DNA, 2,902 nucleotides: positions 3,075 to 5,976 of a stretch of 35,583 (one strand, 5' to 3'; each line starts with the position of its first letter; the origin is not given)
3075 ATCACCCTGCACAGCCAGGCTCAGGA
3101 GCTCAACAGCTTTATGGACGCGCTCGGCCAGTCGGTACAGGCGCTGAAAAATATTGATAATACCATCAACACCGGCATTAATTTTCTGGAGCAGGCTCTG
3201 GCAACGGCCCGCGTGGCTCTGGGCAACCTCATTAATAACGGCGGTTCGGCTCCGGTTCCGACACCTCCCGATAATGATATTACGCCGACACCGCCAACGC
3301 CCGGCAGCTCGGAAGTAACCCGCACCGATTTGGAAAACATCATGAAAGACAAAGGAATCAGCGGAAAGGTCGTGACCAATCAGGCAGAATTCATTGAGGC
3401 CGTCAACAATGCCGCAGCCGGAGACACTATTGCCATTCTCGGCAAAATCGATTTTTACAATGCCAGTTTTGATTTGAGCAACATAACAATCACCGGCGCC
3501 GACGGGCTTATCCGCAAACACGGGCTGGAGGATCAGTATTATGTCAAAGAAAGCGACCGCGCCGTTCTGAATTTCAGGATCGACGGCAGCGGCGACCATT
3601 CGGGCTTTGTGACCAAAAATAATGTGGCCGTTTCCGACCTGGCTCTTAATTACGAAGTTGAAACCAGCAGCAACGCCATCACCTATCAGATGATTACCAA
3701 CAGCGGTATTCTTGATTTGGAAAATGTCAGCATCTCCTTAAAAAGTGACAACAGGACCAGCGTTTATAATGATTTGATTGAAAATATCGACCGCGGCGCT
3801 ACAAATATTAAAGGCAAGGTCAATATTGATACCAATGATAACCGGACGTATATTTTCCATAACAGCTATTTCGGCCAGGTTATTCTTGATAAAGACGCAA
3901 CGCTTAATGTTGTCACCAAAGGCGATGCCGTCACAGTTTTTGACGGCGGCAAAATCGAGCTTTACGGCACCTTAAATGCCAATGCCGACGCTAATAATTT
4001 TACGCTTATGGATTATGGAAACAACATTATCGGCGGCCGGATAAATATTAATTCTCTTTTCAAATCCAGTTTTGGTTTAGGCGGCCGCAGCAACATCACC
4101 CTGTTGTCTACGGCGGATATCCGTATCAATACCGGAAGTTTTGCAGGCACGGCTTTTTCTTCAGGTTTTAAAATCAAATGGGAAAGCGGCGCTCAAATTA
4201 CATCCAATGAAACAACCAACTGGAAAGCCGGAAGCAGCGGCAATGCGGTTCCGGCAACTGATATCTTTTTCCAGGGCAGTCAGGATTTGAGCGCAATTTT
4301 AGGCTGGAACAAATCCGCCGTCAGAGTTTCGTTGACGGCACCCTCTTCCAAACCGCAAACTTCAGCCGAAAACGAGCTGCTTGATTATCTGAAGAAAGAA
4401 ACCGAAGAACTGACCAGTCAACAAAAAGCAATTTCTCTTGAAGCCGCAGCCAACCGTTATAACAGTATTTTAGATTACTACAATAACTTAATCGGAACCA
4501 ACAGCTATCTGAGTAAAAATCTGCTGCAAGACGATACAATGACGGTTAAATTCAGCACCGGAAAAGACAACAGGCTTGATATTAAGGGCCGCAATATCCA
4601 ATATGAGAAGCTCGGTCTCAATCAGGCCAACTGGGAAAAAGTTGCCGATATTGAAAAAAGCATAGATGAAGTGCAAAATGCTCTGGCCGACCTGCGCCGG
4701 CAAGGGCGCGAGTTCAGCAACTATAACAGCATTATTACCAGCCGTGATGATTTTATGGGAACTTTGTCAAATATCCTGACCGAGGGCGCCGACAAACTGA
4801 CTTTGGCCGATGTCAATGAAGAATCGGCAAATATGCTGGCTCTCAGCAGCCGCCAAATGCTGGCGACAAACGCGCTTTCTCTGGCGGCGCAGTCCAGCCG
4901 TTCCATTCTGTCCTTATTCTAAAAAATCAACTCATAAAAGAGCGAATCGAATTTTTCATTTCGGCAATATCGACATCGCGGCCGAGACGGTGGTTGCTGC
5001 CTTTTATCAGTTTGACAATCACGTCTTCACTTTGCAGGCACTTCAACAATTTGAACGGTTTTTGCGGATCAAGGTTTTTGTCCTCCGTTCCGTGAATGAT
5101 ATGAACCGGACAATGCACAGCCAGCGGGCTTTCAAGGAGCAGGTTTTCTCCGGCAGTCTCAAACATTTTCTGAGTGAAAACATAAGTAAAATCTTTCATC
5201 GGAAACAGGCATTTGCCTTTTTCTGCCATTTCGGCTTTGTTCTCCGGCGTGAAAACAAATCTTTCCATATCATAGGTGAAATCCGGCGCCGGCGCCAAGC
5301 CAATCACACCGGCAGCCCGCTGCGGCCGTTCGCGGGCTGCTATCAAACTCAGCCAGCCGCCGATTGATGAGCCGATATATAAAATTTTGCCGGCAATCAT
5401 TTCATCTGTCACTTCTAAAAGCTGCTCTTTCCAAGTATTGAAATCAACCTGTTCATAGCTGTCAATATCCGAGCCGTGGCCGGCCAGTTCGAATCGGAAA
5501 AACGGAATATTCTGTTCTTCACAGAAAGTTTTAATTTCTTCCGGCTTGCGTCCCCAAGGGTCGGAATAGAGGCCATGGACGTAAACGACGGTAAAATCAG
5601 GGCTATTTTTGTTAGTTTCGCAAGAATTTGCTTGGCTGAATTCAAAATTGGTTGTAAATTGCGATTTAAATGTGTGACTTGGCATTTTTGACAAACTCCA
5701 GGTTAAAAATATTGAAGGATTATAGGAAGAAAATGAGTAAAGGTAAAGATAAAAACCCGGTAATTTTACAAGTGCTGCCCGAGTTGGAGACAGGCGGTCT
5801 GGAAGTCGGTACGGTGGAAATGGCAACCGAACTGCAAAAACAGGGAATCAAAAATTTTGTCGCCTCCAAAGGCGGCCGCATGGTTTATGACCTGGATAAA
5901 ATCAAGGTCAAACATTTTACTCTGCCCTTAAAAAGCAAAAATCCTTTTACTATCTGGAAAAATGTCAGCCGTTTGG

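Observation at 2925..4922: Giant flagellin-family protein with a Pro/Thr linker and a putative right-handed beta-helix insertion, driven by a sigma70-type promoter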

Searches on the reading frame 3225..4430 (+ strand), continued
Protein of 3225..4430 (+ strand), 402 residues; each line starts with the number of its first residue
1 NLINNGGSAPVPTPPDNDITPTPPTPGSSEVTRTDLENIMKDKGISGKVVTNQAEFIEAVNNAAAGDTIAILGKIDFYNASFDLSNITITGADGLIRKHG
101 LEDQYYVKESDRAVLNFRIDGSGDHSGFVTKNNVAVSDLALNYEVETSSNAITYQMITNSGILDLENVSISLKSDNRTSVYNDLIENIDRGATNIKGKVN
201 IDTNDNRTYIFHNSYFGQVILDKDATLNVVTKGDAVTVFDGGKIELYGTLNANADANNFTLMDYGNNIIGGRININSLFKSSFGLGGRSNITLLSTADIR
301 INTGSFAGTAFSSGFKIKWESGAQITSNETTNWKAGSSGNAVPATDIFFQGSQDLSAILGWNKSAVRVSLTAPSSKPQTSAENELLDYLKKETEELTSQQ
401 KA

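Call 56: fold_search(model_id=the predicted structure, library=viral)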
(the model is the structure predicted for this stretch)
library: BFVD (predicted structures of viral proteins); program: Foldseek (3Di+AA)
matches with E <= 10: 685; with E <= 0.001: 0
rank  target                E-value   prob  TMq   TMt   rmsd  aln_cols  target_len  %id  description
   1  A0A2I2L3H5            2.1e-03  0.84  0.25  0.23  14.0       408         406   10  Uncharacterized protein [Orpheovirus IHUMI-LCC2]
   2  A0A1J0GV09            3.1e-03  0.72  0.23  0.13  16.0       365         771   11  Right handed beta helix domain-containing protein [Vibrio phage vB_VspP_pVa5]
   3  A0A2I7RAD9            3.1e-03  0.47  0.21  0.15  17.1       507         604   13  (no name in the UniProt tables at hand)
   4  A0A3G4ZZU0            4.4e-03  0.99  0.38  0.24   8.2       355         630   15  Right handed beta helix domain-containing protein [Harvfovirus sp.]
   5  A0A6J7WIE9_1          4.9e-03  0.93  0.36  0.17  19.6       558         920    9  Collagen triple helix repeat [uncultured Caudovirales phage]
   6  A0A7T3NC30            5.7e-03  0.25  0.16  0.09  22.5       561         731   10  Putative tail fiber protein [Serratia phage vB_SmaM_Yaphecito]
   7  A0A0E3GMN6            6.0e-03  0.82  0.32  0.22  18.4       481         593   12  Tail protein [Bacillus phage Stahl]
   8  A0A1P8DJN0            9.0e-03  0.87  0.29  0.18  12.2       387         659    9  (no name in the UniProt tables at hand)
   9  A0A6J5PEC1            1.2e-02  0.44  0.23  0.21  20.8       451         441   11  Uncharacterized protein [uncultured Caudovirales phage]
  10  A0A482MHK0            1.3e-02  0.80  0.31  0.19  11.9       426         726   12  Tail fiber protein [Hafnia phage vB_HpaA_yong1]
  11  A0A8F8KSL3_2          1.5e-02  0.90  0.31  0.11  13.2       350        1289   11  Pectinesterase A/Acyl-CoA thioester hydrolase [Clandestinovirus]
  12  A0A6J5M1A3            1.5e-02  0.30  0.20  0.13  18.0       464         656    9  Pectate lyase superfamily protein [uncultured Caudovirales phage]
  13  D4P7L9                1.6e-02  0.33  0.21  0.16  17.6       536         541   10  Tail fiber protein [Rhodococcus phage ReqiPoco6]
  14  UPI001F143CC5         1.7e-02  0.57  0.26  0.18  15.4       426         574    9  (no name look-up for this kind of identifier)
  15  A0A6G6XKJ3            1.8e-02  0.80  0.30  0.20  13.7       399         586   14  (no name in the UniProt tables at hand)
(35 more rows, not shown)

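Call 59: find_encoding_contigs(protein=P0021, flank=10000, max_places=2)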
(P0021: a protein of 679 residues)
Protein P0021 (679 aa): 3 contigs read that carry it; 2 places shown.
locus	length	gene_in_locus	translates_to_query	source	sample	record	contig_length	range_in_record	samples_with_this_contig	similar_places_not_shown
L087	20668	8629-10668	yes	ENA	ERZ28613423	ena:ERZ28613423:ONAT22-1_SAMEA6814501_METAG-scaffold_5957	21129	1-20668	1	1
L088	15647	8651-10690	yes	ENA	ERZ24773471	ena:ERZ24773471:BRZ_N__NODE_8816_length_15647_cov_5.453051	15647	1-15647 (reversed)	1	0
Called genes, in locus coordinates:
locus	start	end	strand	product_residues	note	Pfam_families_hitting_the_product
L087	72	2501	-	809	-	PF03030:H_PPase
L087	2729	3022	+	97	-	-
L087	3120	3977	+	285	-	PF25917:BSH_RND, PF25973:BSH_CzcB (weak), PF25885:HH_EMRA (weak), PF25876:HH_MFP_RND (weak)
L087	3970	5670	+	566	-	PF00005:ABC_tran, PF13476:AAA_23 (faint), PF13555:AAA_29 (faint), PF13304:AAA_21 (weak), PF00005:ABC_tran, PF13304:AAA_21 (weak)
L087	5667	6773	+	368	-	PF12679:ABC2_membrane_2, PF12698:ABC2_membrane_3, PF01061:ABC2_membrane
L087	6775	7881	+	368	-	PF12679:ABC2_membrane_2, PF12698:ABC2_membrane_3, PF01061:ABC2_membrane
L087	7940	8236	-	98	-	PF02583:Trns_repr_metal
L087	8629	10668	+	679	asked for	PF00669:Flagellin_N, PF00700:Flagellin_C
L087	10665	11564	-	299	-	PF00294:PfkB, PF08543:Phos_pyr_kin (weak)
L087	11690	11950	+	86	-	-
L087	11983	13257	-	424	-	PF00587:tRNA-synt_2b, PF03129:HGTP_anticodon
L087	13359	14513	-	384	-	PF07690:MFS_1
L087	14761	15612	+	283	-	-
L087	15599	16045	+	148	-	-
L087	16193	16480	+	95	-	PF00830:Ribosomal_L28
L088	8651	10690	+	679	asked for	PF00669:Flagellin_N, PF00700:Flagellin_C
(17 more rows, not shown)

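Call 60: find_encoding_contigs(protein=P0013, flank=10000, max_places=2)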
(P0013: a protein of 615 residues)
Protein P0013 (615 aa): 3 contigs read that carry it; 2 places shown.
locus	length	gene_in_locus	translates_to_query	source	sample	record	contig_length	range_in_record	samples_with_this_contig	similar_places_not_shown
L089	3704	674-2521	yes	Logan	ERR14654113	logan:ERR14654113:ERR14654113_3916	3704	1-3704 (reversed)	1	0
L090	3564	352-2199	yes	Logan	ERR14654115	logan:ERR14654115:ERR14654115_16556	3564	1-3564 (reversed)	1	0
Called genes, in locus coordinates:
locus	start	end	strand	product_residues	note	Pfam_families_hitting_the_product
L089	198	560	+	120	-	PF00903:Glyoxalase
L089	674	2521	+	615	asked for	PF00669:Flagellin_N, PF00700:Flagellin_C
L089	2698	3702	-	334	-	?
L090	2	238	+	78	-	?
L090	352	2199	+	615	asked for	PF00669:Flagellin_N, PF00700:Flagellin_C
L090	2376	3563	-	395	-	?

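Call 61: find_encoding_contigs(protein=P0006, flank=10000, max_places=2)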
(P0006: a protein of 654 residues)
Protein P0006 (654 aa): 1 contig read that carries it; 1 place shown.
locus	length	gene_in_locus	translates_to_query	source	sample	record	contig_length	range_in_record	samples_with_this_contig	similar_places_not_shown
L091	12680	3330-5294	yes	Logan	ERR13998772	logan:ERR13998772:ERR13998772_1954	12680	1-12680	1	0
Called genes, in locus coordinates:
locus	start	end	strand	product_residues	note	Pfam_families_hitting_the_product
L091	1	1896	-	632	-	?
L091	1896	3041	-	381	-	PF25919:BSH_CusB (faint), PF25917:BSH_RND, PF25973:BSH_CzcB, PF25876:HH_MFP_RND (faint), PF25944:Beta-barrel_RND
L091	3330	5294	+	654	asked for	-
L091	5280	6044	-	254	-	PF00561:Abhydrolase_1, PF12146:Hydrolase_4 (weak), PF12697:Abhydrolase_6, PF00326:Peptidase_S9 (faint)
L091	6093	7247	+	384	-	PF13439:Glyco_transf_4, PF13579:Glyco_trans_4_4, PF00534:Glycos_transf_1, PF13692:Glyco_trans_1_4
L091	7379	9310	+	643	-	PF02824:TGS, PF07973:tRNA_SAD, PF00587:tRNA-synt_2b, PF03129:HGTP_anticodon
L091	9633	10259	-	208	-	PF05494:MlaC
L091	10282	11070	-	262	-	PF04333:MlaA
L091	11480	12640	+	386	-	PF00155:Aminotran_1_2 (weak), PF01041:DegT_DnrJ_EryC1, PF01212:Beta_elim_lyase (faint)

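Call 67: list_cluster_members(proteins=[P0011, P0016, P0019, P0020, P0021, P0024, P0025, P0034, P0041, P0022])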
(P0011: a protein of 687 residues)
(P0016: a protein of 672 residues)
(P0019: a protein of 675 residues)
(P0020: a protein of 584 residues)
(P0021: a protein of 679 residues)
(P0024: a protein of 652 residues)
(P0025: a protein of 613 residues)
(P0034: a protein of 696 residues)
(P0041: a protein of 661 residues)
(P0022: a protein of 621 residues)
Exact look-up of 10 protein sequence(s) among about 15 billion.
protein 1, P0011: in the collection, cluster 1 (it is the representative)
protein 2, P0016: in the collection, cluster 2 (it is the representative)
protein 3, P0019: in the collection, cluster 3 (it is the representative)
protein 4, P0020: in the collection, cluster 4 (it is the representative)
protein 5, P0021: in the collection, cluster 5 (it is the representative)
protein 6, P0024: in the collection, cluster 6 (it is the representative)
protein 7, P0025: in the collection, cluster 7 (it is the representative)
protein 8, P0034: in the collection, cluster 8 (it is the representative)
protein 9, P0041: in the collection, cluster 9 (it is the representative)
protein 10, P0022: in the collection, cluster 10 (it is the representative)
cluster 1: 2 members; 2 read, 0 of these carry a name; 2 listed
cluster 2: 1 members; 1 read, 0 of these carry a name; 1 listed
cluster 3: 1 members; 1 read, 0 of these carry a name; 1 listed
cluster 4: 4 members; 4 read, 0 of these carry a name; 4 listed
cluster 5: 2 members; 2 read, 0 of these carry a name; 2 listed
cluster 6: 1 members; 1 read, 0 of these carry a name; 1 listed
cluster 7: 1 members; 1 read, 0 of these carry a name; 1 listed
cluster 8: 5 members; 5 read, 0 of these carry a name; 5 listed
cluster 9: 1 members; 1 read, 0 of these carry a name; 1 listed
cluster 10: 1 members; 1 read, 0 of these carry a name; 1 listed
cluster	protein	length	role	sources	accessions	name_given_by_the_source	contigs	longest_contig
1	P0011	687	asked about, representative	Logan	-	-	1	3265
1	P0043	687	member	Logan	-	-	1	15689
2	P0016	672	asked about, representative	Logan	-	-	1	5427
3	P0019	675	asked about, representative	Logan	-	-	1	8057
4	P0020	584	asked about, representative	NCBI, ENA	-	-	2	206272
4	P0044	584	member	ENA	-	-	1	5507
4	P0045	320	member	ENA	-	-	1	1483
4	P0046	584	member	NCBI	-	-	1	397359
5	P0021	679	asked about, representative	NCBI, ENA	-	-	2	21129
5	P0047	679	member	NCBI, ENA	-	-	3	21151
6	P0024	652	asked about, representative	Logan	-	-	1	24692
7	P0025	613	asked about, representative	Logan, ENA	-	-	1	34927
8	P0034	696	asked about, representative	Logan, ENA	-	-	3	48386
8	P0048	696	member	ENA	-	-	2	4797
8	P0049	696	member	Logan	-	-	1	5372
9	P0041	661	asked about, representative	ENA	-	-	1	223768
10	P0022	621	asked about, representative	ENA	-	-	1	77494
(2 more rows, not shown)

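Call 68: find_encoding_contigs(protein=P0020, flank=8000, max_places=2)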
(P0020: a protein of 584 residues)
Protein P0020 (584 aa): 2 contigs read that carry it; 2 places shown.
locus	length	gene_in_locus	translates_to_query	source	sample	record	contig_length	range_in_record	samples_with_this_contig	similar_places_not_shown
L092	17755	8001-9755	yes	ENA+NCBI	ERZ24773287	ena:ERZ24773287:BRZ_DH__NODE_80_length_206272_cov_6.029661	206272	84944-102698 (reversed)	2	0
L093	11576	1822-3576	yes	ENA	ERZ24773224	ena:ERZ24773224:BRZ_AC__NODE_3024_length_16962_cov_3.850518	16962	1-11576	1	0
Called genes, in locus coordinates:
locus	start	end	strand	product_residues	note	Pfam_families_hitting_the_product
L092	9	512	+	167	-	PF00210:Ferritin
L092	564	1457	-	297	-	PF23441:SDR (weak), PF00106:adh_short, PF08659:KR, PF13561:adh_short_C2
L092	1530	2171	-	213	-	PF25084:LbH_EIF2B (weak), PF25087:GMPPB_C, PF00132:Hexapep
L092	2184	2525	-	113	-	PF12702:Lipocalin_3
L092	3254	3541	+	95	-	PF00830:Ribosomal_L28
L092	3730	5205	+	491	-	PF00772:DnaB, PF13481:AAA_25, PF03796:DnaB_C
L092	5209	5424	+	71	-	-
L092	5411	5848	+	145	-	PF03692:CxxCxxCC (weak)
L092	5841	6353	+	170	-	-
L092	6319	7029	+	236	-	PF01863:YgjP-like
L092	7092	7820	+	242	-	PF01027:Bax1-I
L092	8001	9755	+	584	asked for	PF00669:Flagellin_N, PF00700:Flagellin_C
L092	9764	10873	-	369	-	PF00990:GGDEF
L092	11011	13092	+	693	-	-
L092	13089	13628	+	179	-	-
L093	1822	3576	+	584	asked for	PF00669:Flagellin_N, PF00700:Flagellin_C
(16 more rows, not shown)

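Call 69: find_encoding_contigs(protein=P0022, flank=8000, max_places=1)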
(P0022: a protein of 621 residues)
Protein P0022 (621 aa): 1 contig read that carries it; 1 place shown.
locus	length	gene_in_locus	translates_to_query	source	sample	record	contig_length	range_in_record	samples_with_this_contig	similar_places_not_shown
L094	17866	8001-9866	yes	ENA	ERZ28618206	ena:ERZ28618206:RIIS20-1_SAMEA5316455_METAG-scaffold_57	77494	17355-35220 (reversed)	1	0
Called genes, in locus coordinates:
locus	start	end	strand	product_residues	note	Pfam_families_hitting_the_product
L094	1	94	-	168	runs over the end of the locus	PF06242:TrcR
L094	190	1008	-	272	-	-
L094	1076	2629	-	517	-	-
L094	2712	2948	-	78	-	PF01197:Ribosomal_L31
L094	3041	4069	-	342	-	-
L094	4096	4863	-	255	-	PF00459:Inositol_P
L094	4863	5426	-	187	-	PF08207:EFP_N, PF01132:EFP, PF09285:Elong-fact-P_C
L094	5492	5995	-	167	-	-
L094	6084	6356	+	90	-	-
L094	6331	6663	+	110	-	PF05164:ZapA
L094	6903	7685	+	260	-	PF00149:Metallophos, PF13277:YmdB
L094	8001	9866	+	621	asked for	-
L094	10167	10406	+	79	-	-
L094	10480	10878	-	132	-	-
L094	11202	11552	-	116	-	-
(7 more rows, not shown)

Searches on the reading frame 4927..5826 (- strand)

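Call 4: search_protein_families(library=pfam, proteins=[window:4927-5826:-], max_evalue=0.1)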
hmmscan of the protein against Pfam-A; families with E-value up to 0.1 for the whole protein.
window:4927-5826:- (299 aa): 9 families
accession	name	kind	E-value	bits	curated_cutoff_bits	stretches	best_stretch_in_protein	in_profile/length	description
PF12146.15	Hydrolase_4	-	5.2e-11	42.7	27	2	75-184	2-114/239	Serine aminopeptidase, S33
PF00326.27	Peptidase_S9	-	2.3e-09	37.5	22.6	1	128-297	47-205/213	Prolyl oligopeptidase family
PF00756.26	Esterase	-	3.4e-07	30.7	22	1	20-138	134-246/251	Putative esterase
PF00561.26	Abhydrolase_1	-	4.7e-07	30.1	25.8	1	79-192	2-118/245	alpha/beta hydrolase fold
PF12697.13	Abhydrolase_6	-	1.4e-05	26.3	26.3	1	80-185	1-100/217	Alpha/beta hydrolase family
PF05728.18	UPF0227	-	0.00043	20.7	21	1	80-262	2-158/187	Uncharacterised protein family (UPF0227)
PF02230.22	Abhydrolase_2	-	0.016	15.5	23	0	143-177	102-136/217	Phospholipase/Carboxylesterase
PF02129.25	Peptidase_S15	-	0.026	14.7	23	0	145-185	94-134/262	X-Pro dipeptidyl-peptidase (S15 family)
PF11144.14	DUF2920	-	0.033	13.8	24.7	0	147-175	187-215/400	Protein of unknown function (DUF2920)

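Call 73: search_protein_families(library=ncbifam, proteins=[window:4927-5685:-], max_evalue=0.001)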
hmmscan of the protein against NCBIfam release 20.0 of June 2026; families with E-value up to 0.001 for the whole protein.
window:4927-5685:- (252 aa): 5 families
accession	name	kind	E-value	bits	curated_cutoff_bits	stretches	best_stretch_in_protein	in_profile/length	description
NF051488.1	bifunc_PcaDC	exception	2.6e-06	26.8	390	1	61-136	40-115/375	bifunctional 3-oxoadipate enol-lactonase/4-carboxymuconolactone decarboxylase PcaDC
NF011457.0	PRK14875.1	equivalog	3.6e-06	26.2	307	1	30-133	132-232/372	acetoin dehydrogenase dihydrolipoyllysine-residue acetyltransferase subunit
NF008340.0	PRK11126.1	equivalog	8.1e-05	22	261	1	23-122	7-101/255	2-succinyl-6-hydroxy-2,4-cyclohexadiene-1-carboxylate synthase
NF052610.1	macro_16_ester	equivalog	0.00011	21.6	420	0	182-247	214-276/281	alpha/beta fold macrolide esterase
TIGR03695.1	menH_SHCHC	equivalog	0.00013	21.5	208.55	1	32-128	4-100/252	2-succinyl-6-hydroxy-2,4-cyclohexadiene-1-carboxylate synthase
